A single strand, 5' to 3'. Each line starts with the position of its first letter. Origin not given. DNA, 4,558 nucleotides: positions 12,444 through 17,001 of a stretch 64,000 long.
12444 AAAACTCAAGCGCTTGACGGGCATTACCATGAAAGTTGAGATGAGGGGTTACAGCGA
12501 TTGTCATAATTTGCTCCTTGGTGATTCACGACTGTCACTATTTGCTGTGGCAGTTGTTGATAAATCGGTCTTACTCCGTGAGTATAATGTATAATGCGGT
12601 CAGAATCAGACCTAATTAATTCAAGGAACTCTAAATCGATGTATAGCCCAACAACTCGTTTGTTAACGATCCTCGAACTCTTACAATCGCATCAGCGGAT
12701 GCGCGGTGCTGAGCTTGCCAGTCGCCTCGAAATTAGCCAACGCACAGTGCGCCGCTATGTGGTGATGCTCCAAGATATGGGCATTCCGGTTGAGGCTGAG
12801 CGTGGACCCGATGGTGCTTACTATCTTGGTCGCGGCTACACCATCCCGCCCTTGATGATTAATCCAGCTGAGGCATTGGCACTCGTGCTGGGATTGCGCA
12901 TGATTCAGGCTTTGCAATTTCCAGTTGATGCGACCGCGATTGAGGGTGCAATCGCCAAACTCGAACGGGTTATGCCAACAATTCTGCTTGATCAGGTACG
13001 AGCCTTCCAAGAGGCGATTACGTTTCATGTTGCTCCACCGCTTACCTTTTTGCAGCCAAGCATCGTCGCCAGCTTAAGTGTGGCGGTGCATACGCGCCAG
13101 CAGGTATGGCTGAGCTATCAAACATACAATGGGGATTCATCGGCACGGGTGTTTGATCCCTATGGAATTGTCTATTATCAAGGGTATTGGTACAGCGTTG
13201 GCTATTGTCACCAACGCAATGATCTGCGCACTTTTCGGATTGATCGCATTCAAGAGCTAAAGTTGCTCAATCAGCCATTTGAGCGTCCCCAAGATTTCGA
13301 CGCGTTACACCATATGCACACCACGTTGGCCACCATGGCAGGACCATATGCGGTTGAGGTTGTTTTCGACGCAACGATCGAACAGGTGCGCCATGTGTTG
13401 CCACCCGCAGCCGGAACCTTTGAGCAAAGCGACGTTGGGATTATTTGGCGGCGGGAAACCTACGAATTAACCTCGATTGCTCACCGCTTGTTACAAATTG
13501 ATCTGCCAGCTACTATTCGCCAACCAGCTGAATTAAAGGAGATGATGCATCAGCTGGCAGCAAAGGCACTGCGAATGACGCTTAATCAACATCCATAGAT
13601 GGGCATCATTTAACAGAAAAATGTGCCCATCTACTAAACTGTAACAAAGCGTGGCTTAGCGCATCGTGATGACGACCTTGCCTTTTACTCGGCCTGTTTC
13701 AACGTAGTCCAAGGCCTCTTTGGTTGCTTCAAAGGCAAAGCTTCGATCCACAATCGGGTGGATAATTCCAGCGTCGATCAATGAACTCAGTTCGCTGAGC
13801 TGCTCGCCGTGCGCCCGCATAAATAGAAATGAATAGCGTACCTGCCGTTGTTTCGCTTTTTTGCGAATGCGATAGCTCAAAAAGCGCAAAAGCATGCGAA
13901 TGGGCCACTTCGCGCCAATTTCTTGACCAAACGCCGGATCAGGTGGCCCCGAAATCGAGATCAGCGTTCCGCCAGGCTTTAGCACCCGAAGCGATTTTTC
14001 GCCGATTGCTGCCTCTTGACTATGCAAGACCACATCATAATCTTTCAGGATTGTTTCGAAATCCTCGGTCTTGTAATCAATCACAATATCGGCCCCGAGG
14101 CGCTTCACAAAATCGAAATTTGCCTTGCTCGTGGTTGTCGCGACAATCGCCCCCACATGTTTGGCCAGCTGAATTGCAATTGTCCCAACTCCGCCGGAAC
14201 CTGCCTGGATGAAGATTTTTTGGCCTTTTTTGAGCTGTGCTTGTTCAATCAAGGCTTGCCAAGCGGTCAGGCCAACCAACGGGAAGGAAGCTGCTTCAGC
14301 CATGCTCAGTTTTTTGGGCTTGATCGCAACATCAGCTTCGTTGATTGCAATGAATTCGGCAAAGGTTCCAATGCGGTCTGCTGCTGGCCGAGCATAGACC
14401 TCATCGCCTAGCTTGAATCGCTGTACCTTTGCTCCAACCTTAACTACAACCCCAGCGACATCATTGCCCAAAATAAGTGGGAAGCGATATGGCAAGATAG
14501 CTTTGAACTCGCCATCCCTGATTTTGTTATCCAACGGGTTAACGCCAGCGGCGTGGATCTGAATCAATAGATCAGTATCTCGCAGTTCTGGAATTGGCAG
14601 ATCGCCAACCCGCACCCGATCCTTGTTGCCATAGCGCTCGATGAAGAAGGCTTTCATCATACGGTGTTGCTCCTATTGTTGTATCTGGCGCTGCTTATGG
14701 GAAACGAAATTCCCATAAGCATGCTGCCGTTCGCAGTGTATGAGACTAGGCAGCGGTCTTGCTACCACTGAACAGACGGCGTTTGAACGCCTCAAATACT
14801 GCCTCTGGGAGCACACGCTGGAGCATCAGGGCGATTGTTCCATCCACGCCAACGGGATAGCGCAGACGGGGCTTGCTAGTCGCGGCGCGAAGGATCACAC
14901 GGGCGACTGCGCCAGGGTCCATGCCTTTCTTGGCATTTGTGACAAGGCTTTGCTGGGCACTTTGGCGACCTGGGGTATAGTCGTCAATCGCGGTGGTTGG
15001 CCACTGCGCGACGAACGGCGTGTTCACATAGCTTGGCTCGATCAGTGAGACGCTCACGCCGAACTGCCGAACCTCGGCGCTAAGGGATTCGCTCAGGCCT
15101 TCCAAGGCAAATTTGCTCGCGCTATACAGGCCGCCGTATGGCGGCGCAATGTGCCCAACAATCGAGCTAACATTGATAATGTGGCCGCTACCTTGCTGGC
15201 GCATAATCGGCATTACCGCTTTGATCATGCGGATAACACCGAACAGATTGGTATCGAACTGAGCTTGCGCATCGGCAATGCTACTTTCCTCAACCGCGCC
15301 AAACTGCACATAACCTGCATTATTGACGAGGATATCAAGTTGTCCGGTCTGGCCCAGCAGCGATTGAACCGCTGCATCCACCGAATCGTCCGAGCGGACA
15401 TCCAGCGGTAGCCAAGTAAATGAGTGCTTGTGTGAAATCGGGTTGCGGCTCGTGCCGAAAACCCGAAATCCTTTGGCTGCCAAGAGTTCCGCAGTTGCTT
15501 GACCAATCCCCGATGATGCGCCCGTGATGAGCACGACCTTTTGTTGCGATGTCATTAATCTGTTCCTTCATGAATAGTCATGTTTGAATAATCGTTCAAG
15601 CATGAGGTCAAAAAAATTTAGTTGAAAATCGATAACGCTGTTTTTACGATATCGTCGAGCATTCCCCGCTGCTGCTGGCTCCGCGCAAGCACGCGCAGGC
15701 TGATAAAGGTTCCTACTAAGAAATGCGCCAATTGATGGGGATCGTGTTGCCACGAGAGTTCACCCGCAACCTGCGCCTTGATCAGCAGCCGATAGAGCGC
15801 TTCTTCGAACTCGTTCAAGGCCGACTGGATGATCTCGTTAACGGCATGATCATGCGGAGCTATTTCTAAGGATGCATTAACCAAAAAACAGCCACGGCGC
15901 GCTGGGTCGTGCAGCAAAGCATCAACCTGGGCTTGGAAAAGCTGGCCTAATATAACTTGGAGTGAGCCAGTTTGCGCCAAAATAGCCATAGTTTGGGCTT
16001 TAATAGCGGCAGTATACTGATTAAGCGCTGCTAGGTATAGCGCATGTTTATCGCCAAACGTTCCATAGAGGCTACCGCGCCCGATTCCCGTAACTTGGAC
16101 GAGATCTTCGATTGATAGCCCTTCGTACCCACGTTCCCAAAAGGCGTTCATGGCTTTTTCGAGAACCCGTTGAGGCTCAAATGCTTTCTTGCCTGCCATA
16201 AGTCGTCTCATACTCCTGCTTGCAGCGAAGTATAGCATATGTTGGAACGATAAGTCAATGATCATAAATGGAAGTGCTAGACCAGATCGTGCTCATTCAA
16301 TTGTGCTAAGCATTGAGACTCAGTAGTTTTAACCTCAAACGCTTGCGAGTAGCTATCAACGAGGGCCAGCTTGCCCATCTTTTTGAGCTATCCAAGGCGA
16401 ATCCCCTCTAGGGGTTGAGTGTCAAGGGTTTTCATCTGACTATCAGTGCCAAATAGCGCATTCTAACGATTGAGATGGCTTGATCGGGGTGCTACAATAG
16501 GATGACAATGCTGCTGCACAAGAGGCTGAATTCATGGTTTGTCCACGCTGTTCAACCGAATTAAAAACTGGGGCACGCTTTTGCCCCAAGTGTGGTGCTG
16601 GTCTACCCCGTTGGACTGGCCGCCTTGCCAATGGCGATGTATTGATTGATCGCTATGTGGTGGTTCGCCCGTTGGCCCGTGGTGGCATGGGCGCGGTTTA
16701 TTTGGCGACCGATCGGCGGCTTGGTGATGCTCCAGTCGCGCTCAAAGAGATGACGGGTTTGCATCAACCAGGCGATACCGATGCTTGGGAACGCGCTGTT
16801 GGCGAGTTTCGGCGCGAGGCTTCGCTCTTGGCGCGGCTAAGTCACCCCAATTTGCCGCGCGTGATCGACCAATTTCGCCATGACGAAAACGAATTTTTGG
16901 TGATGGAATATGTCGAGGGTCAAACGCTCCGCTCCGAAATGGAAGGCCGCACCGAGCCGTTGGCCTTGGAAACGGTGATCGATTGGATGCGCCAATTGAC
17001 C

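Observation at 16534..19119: Ser/Thr kinase carrying two tandem extracytoplasmic FGE-sulfatase domains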

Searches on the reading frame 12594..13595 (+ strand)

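Call 21: search_protein_families(library=pfam, proteins=[window:12594-13595:+], max_evalue=0.00001)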
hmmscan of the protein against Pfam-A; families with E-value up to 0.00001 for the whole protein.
window:12594-13595:+ (334 aa): 4 families
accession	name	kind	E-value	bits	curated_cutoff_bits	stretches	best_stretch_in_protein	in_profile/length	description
PF13280.12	WYL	-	1.7e-23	82.8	21.8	1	158-223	3-69/70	WYL domain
PF08279.18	HTH_11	-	4.2e-14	52.6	25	1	22-74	1-53/55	HTH domain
PF19187.6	HTH_PafC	-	8.1e-12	45.4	32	0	21-66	4-49/115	PafC helix-turn-helix domain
PF13412.12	HTH_24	-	3.5e-06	26.9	21.9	1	24-64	6-46/48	Winged helix-turn-helix DNA-binding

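Call 48: search_protein_families(library=padloc, proteins=[window:12594-13595:+], max_evalue=0.001)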
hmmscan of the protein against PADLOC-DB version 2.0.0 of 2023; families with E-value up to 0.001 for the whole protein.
window:12594-13595:+ (334 aa): 7 families
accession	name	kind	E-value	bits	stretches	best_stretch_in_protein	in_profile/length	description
PDLC01457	WYL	-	8.8e-57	190.3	1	20-312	3-227/229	"CAS-I,CAS-II,CAS-III,CAS-IV,CAS-V,CAS-VI; associated_signaling"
PDLC01652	WYL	-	3.2e-28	97.1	1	154-326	16-162/162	"CAS-I,CAS-II,CAS-III,CAS-IV,CAS-V,CAS-VI; associated_signaling"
PDLC01766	Cas3c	-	8.8e-17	58.6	1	20-291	7-278/1009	-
PDLC03787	RTasWYL-YodC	-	9.4e-07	26.3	1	164-227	285-352/354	DRT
PDLC01434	CasR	-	2.7e-05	22.1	1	18-69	125-175/191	"CAS-I,CAS-II,CAS-III,CAS-IV,CAS-V,CAS-VI; associated_signaling"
PDLC01850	CARF3--CARF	-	8.5e-05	20.5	1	23-68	147-192/209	-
PDLC01438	Csa3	-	0.00053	18.1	1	24-181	151-300/305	"CAS-I,CAS-II,CAS-III,CAS-IV,CAS-V,CAS-VI; associated_signaling"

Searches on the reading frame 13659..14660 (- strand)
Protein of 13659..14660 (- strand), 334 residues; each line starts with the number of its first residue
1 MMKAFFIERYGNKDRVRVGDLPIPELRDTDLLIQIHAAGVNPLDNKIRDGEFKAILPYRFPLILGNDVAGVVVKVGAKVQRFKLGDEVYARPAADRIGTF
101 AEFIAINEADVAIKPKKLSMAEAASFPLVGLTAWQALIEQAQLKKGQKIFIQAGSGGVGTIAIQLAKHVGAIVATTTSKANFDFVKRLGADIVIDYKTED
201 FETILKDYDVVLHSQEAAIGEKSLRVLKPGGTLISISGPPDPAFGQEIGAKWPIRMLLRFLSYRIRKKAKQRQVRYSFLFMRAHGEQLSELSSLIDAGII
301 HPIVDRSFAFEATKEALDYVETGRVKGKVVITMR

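Call 21: search_protein_families(library=pfam, proteins=[window:13659-14660:-], max_evalue=0.00001)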
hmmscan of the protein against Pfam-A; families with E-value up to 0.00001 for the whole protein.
window:13659-14660:- (334 aa): 3 families
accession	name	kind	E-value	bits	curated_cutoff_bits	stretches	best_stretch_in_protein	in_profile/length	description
PF13602.12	ADH_zinc_N_2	-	1.7e-29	103.9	27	1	188-331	1-134/134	Zinc-binding dehydrogenase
PF08240.17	ADH_N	-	2.6e-16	60.2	23.5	1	28-113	2-101/104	Alcohol dehydrogenase GroES-like domain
PF00107.32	ADH_zinc_N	-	4.1e-13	49.9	31.8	1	157-242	1-94/129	Zinc-binding dehydrogenase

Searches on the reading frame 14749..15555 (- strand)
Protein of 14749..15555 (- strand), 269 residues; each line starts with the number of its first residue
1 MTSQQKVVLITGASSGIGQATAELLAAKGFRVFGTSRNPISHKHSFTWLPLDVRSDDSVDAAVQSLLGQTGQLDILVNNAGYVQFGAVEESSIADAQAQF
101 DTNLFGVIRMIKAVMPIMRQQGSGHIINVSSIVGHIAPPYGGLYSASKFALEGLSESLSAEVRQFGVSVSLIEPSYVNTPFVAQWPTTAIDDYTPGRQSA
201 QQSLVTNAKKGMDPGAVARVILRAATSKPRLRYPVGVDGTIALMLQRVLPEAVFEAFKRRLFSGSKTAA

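Call 21: search_protein_families(library=pfam, proteins=[window:14749-15555:-], max_evalue=0.00001)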
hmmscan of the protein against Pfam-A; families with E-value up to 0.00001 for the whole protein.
window:14749-15555:- (269 aa): 4 families
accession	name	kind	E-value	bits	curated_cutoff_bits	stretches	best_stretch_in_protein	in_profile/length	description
PF00106.31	adh_short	-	3.4e-49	167.4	26.6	1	6-185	1-190/195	short chain dehydrogenase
PF13561.12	adh_short_C2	-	7.9e-37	127.5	27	1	12-187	1-186/236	Enoyl-(Acyl carrier protein) reductase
PF08659.16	KR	-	8.8e-08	32.7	22.6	1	8-161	3-166/180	KR domain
PF01370.27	Epimerase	-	1.7e-07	31.3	20.9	1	8-167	1-165/240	NAD dependent epimerase/dehydratase family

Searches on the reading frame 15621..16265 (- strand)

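Call 21: search_protein_families(library=pfam, proteins=[window:15621-16265:-], max_evalue=0.00001)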
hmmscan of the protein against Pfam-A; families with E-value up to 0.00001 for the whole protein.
window:15621-16265:- (215 aa): 2 families
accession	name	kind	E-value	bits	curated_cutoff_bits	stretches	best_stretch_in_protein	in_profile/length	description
PF16925.10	TetR_C_13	-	8.1e-14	52.4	27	1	107-205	6-104/109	Tetracyclin repressor-like, C-terminal domain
PF00440.29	TetR_N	-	7.6e-11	42.1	24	1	35-80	2-47/47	Bacterial regulatory proteins, tetR family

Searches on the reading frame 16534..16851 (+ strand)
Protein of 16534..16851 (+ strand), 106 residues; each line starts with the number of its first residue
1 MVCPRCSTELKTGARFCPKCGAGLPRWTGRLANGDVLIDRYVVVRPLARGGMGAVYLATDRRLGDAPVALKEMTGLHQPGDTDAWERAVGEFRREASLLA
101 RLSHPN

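Call 43: search_solved_structures(query=window:16534-16851:+, max_evalue=0.01, show_alignments=5)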
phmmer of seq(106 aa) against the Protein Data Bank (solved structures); distinct sequences matched with E-value up to 0.01: 12.
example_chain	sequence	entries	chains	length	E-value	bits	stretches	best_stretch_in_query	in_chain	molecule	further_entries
7q52_AAA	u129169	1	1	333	6.8e-09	39.3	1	8-105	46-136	Serine/threonine-protein kinase PknG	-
4y0x_A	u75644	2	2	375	8.3e-09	39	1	8-105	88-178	Serine/threonine-protein kinase PknG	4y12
2pzi_A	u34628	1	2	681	2e-08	37.8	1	8-105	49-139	Probable serine/threonine-protein kinase pknG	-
9ruk_A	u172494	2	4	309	4.6e-06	30.2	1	33-106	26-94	Serine/threonine-protein kinase StkP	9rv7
9ruj_A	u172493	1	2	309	4.7e-06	30.1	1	33-106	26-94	Serine/threonine-protein kinase StkP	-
9ru3_A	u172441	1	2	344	9.1e-06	29.2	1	34-106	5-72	Serine/threonine-protein kinase StkP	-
7mxj_A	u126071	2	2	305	1.4e-05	28.6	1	30-92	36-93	Serine/threonine protein kinases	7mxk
7mxb_A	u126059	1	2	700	4.8e-05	26.9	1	30-91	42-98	Serine/threonine protein kinases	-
6b2q_A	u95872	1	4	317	0.0007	23.1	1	34-105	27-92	Serine/threonine-protein kinase PknA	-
9tmq_A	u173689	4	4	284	0.0007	23.1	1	35-105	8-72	Serine/threonine-protein kinase PknA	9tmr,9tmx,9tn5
4ow8_A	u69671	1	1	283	0.00071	23.1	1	35-105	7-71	Serine/threonine-protein kinase PknA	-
4x3f_A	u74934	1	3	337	0.0011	22.5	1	35-105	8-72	Serine/threonine-protein kinase PknA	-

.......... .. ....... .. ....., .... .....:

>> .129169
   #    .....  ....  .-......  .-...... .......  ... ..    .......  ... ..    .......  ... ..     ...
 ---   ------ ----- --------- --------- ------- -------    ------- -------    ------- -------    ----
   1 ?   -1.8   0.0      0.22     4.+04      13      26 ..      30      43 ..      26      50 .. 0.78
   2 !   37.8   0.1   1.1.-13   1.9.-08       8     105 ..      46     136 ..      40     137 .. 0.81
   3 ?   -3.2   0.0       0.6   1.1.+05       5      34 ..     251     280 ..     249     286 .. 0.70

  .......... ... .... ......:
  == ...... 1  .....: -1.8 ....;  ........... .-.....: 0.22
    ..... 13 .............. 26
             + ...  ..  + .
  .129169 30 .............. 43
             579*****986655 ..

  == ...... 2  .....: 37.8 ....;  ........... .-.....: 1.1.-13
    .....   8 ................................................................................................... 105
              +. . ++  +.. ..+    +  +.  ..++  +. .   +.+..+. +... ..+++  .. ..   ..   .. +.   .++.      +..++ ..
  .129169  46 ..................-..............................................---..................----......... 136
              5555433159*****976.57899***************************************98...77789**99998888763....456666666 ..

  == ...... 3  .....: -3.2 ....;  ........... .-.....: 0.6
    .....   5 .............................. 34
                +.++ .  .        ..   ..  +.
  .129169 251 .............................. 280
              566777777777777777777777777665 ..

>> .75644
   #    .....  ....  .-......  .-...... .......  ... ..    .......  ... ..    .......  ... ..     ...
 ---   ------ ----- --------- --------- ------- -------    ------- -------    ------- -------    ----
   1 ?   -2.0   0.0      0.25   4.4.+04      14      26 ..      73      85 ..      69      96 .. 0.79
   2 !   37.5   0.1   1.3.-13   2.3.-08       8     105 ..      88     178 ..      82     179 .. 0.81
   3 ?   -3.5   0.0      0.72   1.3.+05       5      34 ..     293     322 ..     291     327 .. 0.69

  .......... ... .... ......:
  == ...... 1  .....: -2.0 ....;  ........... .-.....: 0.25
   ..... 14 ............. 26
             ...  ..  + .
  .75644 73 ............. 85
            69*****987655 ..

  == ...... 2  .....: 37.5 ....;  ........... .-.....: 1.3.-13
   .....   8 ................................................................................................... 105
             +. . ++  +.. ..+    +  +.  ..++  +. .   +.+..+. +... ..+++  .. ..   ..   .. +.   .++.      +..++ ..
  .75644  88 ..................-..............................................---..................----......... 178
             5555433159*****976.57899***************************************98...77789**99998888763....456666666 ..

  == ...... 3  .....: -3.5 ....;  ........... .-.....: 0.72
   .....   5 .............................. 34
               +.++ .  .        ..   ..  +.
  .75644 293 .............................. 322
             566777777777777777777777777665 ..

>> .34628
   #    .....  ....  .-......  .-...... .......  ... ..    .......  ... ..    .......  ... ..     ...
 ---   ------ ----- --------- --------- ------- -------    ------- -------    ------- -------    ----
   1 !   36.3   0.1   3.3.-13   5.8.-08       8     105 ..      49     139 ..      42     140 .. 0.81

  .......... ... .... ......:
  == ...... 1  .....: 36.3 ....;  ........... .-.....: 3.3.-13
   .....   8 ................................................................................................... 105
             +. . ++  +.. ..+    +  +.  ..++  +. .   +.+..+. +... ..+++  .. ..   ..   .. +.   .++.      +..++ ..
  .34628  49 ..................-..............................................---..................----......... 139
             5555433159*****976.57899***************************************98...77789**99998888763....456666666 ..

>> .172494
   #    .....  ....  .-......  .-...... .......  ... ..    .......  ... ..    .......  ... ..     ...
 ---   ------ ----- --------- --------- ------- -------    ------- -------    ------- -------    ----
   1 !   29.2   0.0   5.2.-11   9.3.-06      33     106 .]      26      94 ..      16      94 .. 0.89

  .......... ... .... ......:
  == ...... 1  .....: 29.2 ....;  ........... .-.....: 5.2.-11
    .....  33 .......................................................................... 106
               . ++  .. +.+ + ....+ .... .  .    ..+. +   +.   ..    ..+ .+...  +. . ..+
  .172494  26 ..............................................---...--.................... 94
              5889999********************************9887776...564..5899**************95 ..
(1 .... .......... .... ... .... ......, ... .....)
